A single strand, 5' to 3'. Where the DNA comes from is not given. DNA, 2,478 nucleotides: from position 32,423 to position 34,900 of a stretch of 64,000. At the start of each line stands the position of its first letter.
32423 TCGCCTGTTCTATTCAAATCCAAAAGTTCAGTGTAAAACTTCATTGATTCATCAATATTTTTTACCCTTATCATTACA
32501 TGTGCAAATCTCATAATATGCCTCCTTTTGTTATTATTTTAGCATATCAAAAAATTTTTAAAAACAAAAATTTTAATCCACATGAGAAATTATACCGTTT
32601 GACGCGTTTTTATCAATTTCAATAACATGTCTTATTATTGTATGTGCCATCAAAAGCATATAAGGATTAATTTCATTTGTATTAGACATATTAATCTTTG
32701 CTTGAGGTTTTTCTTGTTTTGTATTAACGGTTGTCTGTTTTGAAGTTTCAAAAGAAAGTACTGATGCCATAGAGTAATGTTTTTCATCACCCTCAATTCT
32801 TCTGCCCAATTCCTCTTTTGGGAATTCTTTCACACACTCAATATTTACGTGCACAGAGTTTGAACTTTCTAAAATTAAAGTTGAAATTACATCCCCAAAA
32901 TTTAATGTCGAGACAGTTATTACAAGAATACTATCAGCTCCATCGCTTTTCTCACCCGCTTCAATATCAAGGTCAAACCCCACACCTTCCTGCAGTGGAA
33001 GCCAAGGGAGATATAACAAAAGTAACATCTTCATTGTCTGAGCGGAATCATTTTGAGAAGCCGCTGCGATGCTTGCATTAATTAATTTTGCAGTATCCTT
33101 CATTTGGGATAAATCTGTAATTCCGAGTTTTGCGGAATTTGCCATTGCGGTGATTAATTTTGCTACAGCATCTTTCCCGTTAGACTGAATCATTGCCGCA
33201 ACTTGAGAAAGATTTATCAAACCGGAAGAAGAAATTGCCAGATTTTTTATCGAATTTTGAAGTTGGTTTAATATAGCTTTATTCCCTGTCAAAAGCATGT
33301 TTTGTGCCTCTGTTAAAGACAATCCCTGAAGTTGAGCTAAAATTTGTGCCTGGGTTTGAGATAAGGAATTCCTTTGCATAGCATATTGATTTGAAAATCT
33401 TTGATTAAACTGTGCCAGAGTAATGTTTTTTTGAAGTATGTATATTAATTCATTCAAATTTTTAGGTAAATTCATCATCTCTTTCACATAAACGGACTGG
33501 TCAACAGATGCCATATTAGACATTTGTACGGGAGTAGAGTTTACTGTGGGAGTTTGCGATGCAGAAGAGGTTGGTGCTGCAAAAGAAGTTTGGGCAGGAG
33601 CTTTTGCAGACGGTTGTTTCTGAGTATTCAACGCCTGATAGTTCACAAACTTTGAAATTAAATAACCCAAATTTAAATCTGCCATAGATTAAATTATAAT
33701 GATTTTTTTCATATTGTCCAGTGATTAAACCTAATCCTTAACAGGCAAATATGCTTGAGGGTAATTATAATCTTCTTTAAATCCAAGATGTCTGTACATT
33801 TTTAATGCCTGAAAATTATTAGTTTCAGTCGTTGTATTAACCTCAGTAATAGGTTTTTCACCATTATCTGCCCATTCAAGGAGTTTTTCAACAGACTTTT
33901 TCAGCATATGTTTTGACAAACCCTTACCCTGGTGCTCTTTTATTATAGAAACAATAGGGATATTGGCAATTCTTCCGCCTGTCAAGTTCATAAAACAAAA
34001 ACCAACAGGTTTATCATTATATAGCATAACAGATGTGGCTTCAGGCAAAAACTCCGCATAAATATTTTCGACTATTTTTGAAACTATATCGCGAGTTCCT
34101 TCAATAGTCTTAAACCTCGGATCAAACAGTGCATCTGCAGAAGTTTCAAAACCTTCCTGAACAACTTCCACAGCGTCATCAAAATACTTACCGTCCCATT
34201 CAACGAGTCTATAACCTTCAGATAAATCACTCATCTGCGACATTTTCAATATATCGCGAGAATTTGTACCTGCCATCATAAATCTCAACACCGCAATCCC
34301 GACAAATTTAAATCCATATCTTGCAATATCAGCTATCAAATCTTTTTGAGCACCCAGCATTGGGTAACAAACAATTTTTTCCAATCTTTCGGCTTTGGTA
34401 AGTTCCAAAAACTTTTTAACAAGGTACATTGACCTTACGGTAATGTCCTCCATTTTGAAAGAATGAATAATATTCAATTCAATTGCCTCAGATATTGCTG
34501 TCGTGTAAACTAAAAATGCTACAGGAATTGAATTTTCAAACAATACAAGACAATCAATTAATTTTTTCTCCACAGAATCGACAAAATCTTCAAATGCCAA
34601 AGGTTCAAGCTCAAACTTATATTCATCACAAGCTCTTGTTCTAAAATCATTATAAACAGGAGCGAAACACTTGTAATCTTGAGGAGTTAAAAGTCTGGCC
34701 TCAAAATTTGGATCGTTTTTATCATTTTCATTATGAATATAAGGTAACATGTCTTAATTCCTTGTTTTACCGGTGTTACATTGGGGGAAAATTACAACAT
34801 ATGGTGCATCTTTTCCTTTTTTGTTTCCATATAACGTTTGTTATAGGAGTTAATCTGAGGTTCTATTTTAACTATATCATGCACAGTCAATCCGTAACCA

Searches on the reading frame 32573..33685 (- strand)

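Call 3: search_protein_families(library=pfam, proteins=[window:32573-33685:-], max_evalue=1)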
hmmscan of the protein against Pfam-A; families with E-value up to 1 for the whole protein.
window:32573-33685:- (370 aa): 2 families
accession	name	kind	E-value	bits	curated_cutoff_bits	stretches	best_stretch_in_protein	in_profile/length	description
PF09358.15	E1_UFD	-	0.041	15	25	1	84-119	6-41/93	Ubiquitin fold domain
PF18090.7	SoPB_HTH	-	0.1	13.2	27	1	171-211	15-55/75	Centromere-binding protein HTH domain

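Call 4: search_protein_families(library=ncbifam, proteins=[window:32573-33685:-], max_evalue=1)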
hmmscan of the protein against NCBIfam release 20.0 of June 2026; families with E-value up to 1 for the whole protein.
window:32573-33685:- (370 aa): 0 families

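Call 6: search_protein_families(library=padloc, proteins=[window:32573-33685:-], max_evalue=1)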
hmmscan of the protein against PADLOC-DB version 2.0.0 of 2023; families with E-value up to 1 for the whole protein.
window:32573-33685:- (370 aa): 0 families

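Call 85: search_protein_families(library=phrogs, proteins=[window:32573-33685:-], max_evalue=0.01)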
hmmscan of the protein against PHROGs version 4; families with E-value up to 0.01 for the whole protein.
window:32573-33685:- (370 aa): 0 families

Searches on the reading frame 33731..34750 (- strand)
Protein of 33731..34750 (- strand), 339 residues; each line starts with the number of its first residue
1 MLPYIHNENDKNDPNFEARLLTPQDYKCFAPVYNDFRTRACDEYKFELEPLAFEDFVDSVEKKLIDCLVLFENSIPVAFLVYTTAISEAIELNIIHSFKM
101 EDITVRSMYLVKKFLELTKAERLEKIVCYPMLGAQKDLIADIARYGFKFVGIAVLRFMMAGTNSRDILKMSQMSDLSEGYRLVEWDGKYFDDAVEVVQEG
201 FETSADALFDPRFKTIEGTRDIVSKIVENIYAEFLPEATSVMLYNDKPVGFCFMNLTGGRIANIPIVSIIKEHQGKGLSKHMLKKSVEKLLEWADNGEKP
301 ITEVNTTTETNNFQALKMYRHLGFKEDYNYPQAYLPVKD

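Call 3: search_protein_families(library=pfam, proteins=[window:33731-34750:-], max_evalue=1)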
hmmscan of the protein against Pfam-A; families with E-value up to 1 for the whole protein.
window:33731-34750:- (339 aa): 7 families
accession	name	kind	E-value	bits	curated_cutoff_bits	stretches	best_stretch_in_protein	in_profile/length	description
PF13508.13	Acetyltransf_7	-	2.5e-08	34.6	27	1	241-326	7-84/84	Acetyltransferase (GNAT) domain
PF00583.31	Acetyltransf_1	-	2.5e-08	34.6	20.7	1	235-324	31-116/116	Acetyltransferase (GNAT) family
PF13673.13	Acetyltransf_10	-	8e-05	23.1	23.6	1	228-327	20-110/128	Acetyltransferase (GNAT) domain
PF23209.2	IDM1_C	-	0.0012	19.4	33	1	221-292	12-87/140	Increased DNA methylation 1, C-terminal domain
PF08445.16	FR47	-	0.017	15.5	22.1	1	264-327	24-80/86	FR47-like protein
PF17013.11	Acetyltransf_15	-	0.094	12.5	35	1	267-325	78-137/210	Putative acetyl-transferase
PF13302.13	Acetyltransf_3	-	0.11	13.7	25.4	1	245-325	61-138/138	Acetyltransferase (GNAT) domain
